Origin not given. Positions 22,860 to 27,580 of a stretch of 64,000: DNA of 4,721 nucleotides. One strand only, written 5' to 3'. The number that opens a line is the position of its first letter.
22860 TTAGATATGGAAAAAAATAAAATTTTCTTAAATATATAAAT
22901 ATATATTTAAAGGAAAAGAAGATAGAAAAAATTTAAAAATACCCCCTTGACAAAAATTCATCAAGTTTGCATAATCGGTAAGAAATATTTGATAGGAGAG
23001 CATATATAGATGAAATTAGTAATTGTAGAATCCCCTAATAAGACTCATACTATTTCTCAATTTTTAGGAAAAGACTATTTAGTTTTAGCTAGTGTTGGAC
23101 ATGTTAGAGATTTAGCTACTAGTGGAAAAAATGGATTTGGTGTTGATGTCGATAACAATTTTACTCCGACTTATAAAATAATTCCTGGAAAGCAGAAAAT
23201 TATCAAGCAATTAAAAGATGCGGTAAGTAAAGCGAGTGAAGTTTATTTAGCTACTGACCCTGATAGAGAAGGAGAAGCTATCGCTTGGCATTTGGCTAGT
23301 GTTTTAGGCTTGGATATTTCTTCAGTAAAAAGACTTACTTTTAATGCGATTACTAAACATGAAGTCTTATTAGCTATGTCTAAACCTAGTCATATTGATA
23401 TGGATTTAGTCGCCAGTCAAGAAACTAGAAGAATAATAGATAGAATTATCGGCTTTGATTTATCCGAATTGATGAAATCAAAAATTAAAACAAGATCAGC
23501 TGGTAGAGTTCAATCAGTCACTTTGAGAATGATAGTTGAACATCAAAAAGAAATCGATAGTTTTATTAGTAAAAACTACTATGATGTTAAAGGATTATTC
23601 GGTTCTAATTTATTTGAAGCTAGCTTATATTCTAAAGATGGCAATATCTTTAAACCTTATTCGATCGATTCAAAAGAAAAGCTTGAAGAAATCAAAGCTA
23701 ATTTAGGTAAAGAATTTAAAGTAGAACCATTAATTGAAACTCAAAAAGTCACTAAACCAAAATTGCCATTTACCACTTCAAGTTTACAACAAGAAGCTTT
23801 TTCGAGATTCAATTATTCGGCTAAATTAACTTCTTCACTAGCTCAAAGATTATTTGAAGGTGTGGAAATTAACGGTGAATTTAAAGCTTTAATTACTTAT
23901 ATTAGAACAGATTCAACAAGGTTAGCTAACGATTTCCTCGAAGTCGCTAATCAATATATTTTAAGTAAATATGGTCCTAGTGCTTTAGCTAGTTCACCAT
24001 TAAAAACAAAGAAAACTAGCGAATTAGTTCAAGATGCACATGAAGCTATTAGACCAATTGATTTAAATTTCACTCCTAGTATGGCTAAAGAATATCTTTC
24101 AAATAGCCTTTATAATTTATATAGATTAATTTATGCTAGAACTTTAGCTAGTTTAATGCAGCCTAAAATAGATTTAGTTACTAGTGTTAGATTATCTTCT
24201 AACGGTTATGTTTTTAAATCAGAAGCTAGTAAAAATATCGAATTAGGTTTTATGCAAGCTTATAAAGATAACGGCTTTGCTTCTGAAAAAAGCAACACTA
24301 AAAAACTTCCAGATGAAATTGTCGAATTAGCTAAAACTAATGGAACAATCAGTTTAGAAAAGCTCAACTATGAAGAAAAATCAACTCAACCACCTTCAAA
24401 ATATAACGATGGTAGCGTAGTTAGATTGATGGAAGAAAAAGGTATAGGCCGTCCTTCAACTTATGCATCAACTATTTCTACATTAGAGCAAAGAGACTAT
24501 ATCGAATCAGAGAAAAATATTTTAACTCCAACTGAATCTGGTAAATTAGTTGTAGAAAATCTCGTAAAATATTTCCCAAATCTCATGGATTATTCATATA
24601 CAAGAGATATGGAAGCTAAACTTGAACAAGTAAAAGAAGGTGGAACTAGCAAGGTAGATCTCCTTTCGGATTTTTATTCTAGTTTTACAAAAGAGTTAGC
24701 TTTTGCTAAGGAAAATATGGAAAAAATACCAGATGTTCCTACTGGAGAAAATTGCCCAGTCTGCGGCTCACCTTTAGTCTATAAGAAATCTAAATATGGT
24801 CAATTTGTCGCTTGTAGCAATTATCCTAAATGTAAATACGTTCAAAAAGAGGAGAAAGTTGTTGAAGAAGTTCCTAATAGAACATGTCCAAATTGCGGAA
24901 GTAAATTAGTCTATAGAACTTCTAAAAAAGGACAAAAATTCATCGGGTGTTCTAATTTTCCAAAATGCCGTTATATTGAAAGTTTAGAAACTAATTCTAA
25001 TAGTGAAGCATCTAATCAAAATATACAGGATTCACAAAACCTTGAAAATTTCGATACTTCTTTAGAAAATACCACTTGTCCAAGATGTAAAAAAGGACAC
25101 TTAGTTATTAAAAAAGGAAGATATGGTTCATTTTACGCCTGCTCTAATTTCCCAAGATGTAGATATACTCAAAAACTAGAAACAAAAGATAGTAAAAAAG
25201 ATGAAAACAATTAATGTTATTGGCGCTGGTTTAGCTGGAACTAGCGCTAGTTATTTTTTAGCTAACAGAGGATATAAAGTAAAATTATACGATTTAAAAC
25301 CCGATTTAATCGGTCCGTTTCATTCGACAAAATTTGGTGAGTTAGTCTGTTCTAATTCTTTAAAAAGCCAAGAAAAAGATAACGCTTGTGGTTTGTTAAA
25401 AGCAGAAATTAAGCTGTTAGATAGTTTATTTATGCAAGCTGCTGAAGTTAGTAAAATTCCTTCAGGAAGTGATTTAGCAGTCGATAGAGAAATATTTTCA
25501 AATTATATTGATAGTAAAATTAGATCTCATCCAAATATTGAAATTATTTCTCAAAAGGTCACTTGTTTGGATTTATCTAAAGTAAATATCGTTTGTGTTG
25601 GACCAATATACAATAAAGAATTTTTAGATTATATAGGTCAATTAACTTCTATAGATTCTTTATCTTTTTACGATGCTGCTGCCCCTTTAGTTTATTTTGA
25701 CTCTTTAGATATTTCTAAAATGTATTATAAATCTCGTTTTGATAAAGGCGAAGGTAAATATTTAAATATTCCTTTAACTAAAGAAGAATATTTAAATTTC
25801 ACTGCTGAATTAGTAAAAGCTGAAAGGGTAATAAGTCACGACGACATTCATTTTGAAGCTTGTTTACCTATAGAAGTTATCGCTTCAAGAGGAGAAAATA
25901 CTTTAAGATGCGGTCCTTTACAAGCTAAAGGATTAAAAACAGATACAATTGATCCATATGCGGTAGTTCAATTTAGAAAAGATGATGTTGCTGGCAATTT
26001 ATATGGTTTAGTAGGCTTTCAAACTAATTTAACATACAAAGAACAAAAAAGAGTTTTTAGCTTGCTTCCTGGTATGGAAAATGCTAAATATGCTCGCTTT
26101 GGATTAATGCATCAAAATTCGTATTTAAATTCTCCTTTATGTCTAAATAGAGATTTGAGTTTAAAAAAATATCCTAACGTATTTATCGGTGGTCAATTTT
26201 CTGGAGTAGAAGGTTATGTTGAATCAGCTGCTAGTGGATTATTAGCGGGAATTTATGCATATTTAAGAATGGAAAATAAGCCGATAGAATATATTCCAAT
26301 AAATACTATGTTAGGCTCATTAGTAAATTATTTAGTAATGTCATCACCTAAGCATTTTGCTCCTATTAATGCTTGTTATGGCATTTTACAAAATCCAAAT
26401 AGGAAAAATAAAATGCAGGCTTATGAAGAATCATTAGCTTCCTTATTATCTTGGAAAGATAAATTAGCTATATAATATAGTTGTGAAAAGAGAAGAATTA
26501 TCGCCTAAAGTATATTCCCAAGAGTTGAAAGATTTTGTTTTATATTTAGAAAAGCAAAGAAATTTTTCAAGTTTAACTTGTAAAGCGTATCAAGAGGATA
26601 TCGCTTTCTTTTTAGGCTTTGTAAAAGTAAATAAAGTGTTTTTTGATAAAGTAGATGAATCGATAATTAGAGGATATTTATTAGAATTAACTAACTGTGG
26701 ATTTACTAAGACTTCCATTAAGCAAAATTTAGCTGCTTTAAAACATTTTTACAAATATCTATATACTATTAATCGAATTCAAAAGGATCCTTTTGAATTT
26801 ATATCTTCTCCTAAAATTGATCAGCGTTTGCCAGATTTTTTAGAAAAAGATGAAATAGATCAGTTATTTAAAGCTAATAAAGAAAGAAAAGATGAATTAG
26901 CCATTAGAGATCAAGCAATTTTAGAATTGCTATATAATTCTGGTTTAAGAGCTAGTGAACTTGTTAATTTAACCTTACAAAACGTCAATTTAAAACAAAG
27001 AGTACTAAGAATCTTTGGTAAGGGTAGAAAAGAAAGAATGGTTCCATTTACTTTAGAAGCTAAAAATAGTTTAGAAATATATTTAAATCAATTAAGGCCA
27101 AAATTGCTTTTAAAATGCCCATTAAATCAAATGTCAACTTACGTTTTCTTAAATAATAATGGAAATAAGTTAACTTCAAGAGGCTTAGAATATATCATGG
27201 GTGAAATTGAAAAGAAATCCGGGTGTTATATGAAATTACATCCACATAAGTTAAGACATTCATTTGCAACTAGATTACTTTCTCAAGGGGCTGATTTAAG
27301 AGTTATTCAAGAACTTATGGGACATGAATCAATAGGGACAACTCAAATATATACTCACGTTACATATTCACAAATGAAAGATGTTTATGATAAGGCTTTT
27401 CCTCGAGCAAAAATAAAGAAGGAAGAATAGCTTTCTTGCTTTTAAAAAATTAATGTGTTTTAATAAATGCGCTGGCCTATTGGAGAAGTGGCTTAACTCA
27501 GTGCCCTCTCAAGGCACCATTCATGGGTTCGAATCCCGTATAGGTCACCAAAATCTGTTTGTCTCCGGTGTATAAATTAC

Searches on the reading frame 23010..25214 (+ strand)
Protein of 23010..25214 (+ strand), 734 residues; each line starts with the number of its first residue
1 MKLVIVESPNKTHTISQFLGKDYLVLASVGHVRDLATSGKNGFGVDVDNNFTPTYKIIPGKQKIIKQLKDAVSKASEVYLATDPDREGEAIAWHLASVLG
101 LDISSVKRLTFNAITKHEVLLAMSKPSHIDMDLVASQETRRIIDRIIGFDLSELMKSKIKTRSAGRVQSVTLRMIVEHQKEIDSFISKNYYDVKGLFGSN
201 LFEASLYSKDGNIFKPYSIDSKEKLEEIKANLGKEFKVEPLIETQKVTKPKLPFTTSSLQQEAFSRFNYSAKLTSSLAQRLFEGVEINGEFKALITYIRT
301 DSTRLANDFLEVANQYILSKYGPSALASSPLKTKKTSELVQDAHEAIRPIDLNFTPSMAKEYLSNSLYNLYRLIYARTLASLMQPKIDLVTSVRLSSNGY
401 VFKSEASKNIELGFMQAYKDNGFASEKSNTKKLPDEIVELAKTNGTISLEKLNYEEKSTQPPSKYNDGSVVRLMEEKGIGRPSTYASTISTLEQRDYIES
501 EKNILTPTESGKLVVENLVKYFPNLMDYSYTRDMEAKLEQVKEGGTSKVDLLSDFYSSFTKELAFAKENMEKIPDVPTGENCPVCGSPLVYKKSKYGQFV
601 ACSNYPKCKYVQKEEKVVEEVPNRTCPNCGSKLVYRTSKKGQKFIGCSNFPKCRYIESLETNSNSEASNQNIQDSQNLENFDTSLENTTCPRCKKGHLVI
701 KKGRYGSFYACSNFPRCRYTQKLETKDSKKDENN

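Call 31: search_protein_families(library=pfam, proteins=[window:23010-25214:+], max_evalue=0.001)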
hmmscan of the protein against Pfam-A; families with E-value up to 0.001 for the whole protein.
window:23010-25214:+ (734 aa): 5 families
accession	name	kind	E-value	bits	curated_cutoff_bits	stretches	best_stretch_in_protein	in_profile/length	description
PF01131.25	Topoisom_bac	-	1.6e-101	340.7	35.1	1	129-552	2-410/411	DNA topoisomerase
PF01396.24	Zn_ribbon_Top1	-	1e-45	153.7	32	3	624-661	2-38/39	Topoisomerase DNA binding C4 zinc finger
PF01751.28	Toprim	-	4.5e-22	78.5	23.1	1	2-114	1-96/96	Toprim domain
PF14354.12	Lar_restr_allev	-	6e-06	26.8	28.6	0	581-616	5-42/58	Restriction alleviation protein Lar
PF03119.21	DNA_ligase_ZBD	-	0.00025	21.3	25.8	0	581-608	1-25/27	NAD-dependent DNA ligase C4 zinc finger domain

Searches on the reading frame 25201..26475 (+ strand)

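Call 31: search_protein_families(library=pfam, proteins=[window:25201-26475:+], max_evalue=0.001)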
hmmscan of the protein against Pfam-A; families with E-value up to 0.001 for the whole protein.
window:25201-26475:+ (424 aa): 4 families
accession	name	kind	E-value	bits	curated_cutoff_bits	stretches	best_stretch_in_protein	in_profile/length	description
PF01134.28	GIDA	-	2.6e-75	254.4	22.1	1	4-360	2-390/391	Glucose inhibited division protein A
PF13450.12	NAD_binding_8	-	1e-06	29.4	21.9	1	6-48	1-43/68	NAD(P)-binding Rossmann-like domain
PF02737.24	3HCDH_N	-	0.00085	19.7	22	0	4-37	2-35/180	3-hydroxyacyl-CoA dehydrogenase, NAD binding domain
PF07992.20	Pyr_redox_2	-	0.00098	19.1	26.1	0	4-35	3-34/291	Pyridine nucleotide-disulphide oxidoreductase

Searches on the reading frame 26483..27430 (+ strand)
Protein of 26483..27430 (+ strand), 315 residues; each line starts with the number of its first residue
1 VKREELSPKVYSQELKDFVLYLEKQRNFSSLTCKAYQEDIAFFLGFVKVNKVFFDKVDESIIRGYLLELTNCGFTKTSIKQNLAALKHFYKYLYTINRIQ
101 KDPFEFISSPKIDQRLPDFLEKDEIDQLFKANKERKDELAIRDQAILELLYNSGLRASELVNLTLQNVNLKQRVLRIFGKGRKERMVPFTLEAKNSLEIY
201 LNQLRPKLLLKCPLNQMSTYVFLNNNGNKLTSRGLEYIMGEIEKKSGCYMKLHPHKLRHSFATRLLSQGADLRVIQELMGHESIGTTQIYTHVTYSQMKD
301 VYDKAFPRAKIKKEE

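Call 31: search_protein_families(library=pfam, proteins=[window:26483-27430:+], max_evalue=0.001)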
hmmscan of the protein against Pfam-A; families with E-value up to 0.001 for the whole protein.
window:26483-27430:+ (315 aa): 3 families
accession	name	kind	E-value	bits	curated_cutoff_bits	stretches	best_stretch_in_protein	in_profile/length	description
PF00589.27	Phage_integrase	-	1.5e-47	162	27.1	1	119-295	2-170/172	Phage integrase family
PF02899.23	Phage_int_SAM_1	-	4e-14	53.1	22.3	1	15-94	1-80/83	Phage integrase, N-terminal SAM-like domain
PF13495.12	Phage_int_SAM_4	-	9.3e-05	23.2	27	1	18-93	5-78/85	Phage integrase, N-terminal SAM-like domain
